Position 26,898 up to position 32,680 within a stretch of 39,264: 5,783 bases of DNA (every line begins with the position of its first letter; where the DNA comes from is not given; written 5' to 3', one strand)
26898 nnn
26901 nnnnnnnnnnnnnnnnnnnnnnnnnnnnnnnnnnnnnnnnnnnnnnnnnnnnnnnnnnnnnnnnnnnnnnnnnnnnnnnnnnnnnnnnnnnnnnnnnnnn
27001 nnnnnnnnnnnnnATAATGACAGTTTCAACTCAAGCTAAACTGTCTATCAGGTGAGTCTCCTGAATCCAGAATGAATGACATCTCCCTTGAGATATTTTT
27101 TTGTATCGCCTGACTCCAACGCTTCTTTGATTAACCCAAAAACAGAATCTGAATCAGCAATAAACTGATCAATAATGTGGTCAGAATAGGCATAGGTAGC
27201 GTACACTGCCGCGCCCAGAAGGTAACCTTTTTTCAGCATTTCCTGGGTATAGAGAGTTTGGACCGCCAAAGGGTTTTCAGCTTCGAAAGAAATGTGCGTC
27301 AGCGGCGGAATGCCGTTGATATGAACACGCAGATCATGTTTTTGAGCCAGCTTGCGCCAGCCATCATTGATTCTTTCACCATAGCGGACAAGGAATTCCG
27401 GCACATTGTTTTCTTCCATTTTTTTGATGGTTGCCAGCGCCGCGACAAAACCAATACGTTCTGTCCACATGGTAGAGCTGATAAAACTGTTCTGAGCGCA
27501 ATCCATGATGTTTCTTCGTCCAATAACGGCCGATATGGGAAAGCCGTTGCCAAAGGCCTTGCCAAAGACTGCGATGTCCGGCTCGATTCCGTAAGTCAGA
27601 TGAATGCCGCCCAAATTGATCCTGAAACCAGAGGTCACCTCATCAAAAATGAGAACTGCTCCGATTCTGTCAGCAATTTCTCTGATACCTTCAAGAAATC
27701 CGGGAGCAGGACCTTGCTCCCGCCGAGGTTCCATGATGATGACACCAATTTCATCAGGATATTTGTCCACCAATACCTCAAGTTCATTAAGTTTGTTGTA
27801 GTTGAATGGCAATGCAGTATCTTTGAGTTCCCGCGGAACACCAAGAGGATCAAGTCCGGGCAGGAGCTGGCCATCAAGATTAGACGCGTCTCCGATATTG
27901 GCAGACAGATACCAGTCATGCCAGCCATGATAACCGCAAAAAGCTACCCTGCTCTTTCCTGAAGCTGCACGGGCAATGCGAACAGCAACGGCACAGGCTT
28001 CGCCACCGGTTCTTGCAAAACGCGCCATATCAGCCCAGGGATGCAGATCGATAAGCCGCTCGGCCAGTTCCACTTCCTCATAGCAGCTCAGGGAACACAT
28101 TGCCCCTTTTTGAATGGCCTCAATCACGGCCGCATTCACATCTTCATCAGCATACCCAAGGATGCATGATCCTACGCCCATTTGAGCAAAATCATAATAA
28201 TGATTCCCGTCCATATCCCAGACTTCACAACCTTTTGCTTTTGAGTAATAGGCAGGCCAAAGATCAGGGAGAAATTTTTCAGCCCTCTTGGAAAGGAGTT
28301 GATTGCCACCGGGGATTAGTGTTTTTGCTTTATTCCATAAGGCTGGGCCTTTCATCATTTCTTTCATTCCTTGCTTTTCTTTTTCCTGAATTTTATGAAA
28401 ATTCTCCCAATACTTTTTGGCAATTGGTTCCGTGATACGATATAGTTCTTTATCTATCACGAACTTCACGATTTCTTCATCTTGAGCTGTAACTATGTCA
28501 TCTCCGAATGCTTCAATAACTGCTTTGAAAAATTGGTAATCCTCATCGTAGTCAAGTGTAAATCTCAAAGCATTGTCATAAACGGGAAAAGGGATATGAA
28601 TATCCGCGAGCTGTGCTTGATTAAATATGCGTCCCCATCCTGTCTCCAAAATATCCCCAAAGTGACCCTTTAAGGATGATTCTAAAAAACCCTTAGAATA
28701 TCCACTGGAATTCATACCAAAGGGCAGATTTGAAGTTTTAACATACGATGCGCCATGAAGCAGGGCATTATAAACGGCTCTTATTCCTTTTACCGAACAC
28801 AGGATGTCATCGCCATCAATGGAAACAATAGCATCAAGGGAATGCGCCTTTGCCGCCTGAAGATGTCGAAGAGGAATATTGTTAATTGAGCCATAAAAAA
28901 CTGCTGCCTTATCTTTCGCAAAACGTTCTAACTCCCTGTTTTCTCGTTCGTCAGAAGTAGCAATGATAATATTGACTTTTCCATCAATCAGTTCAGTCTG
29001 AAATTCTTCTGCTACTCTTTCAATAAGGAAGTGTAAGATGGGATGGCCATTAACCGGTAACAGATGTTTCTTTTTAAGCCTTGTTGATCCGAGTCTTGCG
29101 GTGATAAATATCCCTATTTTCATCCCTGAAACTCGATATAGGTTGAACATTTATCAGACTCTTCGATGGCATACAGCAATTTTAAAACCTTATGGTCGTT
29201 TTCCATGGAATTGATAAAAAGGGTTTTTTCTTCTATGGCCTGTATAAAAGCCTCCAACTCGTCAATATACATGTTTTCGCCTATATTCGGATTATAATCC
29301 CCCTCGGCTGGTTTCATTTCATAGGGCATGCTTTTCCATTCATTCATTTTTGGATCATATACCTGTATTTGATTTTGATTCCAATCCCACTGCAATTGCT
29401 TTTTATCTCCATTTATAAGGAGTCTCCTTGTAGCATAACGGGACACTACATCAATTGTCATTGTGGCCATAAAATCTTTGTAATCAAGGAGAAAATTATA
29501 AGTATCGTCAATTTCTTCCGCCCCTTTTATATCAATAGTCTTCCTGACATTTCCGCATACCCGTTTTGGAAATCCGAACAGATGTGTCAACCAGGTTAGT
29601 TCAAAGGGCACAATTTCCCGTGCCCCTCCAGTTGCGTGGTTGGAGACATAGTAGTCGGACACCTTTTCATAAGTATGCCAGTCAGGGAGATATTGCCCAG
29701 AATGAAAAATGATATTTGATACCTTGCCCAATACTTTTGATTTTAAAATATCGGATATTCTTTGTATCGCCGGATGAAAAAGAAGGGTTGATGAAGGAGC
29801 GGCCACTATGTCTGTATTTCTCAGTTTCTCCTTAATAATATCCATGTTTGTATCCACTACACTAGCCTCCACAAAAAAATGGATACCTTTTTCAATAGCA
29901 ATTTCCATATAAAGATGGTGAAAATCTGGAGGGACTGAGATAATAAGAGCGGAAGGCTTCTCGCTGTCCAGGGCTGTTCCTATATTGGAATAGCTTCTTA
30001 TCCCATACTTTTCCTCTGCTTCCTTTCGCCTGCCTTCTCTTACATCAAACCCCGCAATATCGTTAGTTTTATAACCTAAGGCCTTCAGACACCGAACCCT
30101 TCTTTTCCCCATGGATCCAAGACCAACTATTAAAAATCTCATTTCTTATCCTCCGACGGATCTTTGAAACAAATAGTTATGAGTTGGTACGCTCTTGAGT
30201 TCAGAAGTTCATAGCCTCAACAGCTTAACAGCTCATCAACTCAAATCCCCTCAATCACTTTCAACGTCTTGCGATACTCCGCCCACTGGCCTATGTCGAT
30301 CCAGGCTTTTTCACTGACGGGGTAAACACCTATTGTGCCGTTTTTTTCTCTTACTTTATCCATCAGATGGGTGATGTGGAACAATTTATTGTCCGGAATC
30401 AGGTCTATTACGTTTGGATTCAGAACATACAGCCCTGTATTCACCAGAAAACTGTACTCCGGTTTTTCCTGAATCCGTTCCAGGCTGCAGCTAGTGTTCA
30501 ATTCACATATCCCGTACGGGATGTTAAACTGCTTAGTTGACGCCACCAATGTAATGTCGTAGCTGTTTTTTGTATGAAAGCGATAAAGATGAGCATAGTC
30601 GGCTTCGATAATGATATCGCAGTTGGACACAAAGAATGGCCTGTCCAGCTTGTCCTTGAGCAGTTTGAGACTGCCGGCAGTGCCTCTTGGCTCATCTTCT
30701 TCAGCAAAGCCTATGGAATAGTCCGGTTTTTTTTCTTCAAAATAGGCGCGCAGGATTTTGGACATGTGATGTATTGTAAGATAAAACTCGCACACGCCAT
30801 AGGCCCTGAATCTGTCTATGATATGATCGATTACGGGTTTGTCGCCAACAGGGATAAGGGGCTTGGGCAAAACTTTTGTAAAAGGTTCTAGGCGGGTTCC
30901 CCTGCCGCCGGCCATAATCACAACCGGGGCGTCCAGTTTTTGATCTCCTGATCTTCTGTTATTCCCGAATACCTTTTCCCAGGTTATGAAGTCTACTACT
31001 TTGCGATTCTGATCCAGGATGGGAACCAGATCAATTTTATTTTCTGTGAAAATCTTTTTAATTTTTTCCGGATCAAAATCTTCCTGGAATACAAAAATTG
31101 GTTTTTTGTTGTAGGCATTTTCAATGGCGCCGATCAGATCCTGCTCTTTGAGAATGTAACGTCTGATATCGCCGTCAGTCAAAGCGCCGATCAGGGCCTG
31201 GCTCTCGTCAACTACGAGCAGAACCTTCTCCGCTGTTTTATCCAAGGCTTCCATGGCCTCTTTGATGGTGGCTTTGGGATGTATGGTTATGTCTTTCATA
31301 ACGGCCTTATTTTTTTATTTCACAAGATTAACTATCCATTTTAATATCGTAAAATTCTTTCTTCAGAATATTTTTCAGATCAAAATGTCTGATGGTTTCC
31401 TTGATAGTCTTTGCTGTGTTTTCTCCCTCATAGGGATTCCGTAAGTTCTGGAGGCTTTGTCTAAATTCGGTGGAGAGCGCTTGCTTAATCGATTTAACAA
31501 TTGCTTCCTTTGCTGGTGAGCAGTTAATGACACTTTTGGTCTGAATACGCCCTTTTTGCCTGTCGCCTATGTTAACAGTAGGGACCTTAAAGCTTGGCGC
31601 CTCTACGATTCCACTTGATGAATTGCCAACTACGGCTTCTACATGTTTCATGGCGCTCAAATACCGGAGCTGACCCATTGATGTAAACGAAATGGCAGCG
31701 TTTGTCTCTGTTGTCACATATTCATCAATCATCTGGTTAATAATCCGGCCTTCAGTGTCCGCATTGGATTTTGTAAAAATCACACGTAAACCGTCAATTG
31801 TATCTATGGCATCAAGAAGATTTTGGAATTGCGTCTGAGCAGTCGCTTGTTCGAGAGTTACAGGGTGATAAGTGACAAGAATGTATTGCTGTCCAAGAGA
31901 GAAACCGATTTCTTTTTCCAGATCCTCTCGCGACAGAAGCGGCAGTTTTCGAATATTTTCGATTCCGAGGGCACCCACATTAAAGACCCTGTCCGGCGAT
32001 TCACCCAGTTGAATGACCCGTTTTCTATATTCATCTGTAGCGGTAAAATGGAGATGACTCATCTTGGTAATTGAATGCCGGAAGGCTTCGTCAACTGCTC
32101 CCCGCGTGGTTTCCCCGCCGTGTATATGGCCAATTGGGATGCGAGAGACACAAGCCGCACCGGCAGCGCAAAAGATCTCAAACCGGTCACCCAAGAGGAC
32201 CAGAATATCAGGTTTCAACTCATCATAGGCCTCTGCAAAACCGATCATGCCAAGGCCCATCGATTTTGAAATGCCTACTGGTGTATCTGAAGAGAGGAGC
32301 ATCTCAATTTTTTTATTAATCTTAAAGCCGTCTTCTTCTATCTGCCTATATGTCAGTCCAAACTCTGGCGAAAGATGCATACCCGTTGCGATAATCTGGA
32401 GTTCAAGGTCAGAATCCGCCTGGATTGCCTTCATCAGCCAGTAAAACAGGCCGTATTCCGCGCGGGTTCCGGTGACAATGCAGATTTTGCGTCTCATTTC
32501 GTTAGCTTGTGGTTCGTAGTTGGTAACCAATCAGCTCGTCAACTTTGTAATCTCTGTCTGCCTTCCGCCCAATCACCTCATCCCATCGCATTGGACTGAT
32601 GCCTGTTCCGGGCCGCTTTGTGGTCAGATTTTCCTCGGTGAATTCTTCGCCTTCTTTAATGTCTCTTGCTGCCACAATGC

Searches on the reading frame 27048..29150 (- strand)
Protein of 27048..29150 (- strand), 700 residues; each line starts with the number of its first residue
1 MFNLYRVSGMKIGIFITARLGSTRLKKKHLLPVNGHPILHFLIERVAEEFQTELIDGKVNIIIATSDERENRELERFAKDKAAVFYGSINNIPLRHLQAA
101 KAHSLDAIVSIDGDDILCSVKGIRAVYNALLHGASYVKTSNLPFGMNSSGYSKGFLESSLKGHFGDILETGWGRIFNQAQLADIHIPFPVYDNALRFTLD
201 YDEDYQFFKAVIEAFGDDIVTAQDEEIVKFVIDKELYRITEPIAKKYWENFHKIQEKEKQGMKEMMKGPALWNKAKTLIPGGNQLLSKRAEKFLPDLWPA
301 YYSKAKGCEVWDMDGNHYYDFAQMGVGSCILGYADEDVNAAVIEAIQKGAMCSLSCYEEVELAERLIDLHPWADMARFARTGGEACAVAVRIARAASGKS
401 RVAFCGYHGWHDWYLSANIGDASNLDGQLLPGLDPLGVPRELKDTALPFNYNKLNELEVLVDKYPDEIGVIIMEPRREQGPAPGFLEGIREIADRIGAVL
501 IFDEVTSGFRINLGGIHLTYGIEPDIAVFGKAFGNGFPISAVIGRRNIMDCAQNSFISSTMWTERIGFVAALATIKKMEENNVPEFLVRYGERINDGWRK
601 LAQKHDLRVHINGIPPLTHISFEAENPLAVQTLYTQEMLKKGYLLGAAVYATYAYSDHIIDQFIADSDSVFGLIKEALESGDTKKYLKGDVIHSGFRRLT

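Call 42: search_protein_families(library=pfam, proteins=[window:27048-29150:-], max_evalue=0.00001)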
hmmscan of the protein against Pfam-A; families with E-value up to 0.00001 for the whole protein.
window:27048-29150:- (700 aa): 2 families
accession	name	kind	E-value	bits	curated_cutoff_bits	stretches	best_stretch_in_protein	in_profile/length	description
PF00202.27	Aminotran_3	-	5.6e-42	144.3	30.5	1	300-645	11-371/403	Aminotransferase class-III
PF02348.25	CTP_transf_3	-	2.9e-14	53.8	22.6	1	15-146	3-131/217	Cytidylyltransferase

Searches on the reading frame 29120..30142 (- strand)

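Call 22: search_protein_families(library=ncbifam, proteins=[window:29120-30142:-], max_evalue=0.01)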
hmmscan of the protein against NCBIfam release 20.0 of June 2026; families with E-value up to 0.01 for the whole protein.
window:29120-30142:- (340 aa): 3 families
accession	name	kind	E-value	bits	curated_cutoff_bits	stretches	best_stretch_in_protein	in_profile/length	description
NF040723.1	UDP-GlcNAcDh_Arch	equivalog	1.4e-12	47.7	450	1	1-144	1-144/302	UDP-N-acetylglucosamine 3-dehydrogenase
TIGR04380.1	myo_inos_iolG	equivalog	1.7e-09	37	355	1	2-105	3-106/330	inositol 2-dehydrogenase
NF007574.0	PRK10206.1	equivalog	0.00023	20.3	352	1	39-248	41-243/345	oxidoreductase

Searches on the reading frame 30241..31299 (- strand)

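Call 22: search_protein_families(library=ncbifam, proteins=[window:30241-31299:-], max_evalue=0.01)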
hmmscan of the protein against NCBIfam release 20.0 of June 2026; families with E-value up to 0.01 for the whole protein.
window:30241-31299:- (352 aa): 52 families (the best 25 are shown)
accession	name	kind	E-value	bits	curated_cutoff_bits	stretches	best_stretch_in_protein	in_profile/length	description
TIGR03992.1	Arch_glmU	subfamily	2e-34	119.1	292.1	1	126-338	3-216/393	bifunctional sugar-1-phosphate nucleotidylyltransferase/acetyltransferase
NF052502.1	man1P_GTase_Rv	exception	3.1e-26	92.1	440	1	126-342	3-223/352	mannose-1-phosphate guanylyltransferase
NF041313.1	UDPGP_AglF_Halo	equivalog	2.5e-24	86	400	1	127-299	4-180/234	UTP--glucose-1-phosphate uridylyltransferase AglF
NF045761.1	NAMPUrTaseMurU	equivalog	3.9e-22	79.2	250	1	127-339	4-217/226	N-acetylmuramate alpha-1-phosphate uridylyltransferase MurU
TIGR02623.1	G1P_cyt_trans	equivalog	7.9e-22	77.9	300.25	2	126-189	3-66/255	glucose-1-phosphate cytidylyltransferase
NF049965.1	GlMnHpPGnyltfHddC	equivalog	1.1e-20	74.3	300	1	127-344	4-216/221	D-glycero-D-manno-heptose 1-phosphate guanosyltransferase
NF041173.1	Sug_nt_acttase_Thmprot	equivalog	1.7e-20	73.4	600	1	126-338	3-216/405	bifunctional sugar-1-phosphate nucleotidylyltransferase/acetyltransferase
TIGR01208.1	rmlA_long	equivalog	2.5e-18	66.1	320.25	1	127-341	3-226/353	glucose-1-phosphate thymidylyltransferase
NF045697.1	MurNAcPUrMurU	equivalog_domain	1e-15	57.8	370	1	128-338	2-217/229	N-acetylmuramate alpha-1-phosphate uridylyltransferase MurU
NF008581.0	PRK11543.1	equivalog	2.9e-11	43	481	1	8-110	214-315/321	arabinose-5-phosphate isomerase GutQ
TIGR01099.1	galU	equivalog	3.8e-11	43.1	326.8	1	126-189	4-67/261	UTP--glucose-1-phosphate uridylyltransferase GalU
TIGR01207.1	rmlA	equivalog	1.9e-10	40.3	360.65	1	127-339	3-226/286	glucose-1-phosphate thymidylyltransferase RfbA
TIGR00393.1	kpsF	subfamily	4.3e-10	39.6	203.7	1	5-104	168-266/268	KpsF/GutQ family sugar-phosphate isomerase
NF041135.1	IPPtranDIPPsyn_Thcocales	equivalog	1.6e-09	37.3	580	1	127-348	4-216/419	bifunctional L-myo-inositol-1-phosphate cytidylyltransferase/CDP-L-myo-inositol myo-inositolphosphotransferase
TIGR01173.1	glmU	equivalog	3.9e-09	35.9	366.85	1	126-278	3-151/452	bifunctional UDP-N-acetylglucosamine diphosphorylase/glucosamine-1-phosphate N-acetyltransferase GlmU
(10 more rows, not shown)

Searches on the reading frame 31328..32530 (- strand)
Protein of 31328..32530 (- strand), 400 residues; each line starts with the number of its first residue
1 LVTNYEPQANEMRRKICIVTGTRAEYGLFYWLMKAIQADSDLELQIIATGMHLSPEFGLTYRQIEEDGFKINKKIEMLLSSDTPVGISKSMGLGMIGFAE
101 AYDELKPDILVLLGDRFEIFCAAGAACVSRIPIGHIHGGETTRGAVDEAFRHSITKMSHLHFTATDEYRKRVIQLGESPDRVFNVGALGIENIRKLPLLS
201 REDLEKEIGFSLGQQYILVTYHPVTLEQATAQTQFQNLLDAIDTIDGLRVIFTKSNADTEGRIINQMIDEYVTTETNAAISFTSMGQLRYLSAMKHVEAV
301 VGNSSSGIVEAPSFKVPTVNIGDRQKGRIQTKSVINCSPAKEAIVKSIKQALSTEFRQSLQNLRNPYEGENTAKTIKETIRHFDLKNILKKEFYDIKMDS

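Call 3: search_protein_families(library=pfam, proteins=[window:31328-32530:-], max_evalue=0.01)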
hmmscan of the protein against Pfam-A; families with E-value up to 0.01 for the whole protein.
window:31328-32530:- (400 aa): 1 family
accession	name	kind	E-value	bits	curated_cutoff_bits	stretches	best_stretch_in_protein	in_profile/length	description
PF02350.25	Epimerase_2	-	1.2e-96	324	30.6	1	34-380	1-346/347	UDP-N-acetylglucosamine 2-epimerase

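Call 22: search_protein_families(library=ncbifam, proteins=[window:31328-32530:-], max_evalue=0.01)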
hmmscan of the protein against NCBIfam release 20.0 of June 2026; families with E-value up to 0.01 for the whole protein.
window:31328-32530:- (400 aa): 3 families
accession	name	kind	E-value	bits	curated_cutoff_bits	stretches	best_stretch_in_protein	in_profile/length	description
TIGR03568.1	NeuC_NnaA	equivalog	1.9e-151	504.1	235.9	1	14-380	1-365/365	UDP-N-acetylglucosamine 2-epimerase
TIGR00236.1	wecB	equivalog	1.9e-25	89.8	210.15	1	15-380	2-363/366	non-hydrolyzing UDP-N-acetylglucosamine 2-epimerase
NF041221.1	BagZ_FevE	exception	0.00014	22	200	1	122-182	10-68/122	bagremycin/ferroverdin biosynthesis copper chaperon BagZ/FevE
